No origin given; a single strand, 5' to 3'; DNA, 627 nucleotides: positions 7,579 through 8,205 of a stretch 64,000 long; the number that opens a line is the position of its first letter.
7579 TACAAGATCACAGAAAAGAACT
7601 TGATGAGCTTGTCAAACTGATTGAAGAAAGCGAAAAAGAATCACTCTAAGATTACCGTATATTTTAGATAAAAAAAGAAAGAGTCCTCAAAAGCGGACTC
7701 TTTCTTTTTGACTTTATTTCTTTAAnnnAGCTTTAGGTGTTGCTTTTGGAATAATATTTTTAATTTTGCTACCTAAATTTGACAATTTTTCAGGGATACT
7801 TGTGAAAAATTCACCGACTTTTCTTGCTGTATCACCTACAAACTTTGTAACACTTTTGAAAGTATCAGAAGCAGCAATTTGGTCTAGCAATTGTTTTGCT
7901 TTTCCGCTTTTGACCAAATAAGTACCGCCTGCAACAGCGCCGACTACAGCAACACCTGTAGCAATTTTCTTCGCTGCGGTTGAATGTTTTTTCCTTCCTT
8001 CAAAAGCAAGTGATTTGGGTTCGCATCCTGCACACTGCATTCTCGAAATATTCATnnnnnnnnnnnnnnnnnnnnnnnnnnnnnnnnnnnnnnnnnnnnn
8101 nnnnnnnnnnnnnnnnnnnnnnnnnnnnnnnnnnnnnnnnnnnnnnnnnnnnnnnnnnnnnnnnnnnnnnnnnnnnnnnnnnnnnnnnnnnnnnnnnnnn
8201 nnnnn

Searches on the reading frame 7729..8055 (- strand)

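Call 27: search_protein_families(library=pfam, proteins=[window:7729-8055:-], max_evalue=10)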
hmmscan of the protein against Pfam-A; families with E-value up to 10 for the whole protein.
window:7729-8055:- (109 aa): 1 family
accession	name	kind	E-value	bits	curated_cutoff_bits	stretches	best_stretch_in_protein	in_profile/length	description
PF22042.2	EF-G_D2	-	0.097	13.2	27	1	45-94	20-71/84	Elongation factor G domain 2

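Call 29: search_protein_families(library=ncbifam, proteins=[window:7729-8055:-], max_evalue=1)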
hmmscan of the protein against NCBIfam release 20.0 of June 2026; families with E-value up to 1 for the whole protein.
window:7729-8055:- (109 aa): 2 families
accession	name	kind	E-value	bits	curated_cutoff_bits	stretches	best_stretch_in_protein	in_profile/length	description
NF041669.1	GvpT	domain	0.03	14.9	80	1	36-97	5-68/123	GvpT/GvpP family gas vesicle accessory protein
NF000994.0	PRK00104.1-3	equivalog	0.053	13.1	234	1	52-95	90-133/246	segregation/condensation protein A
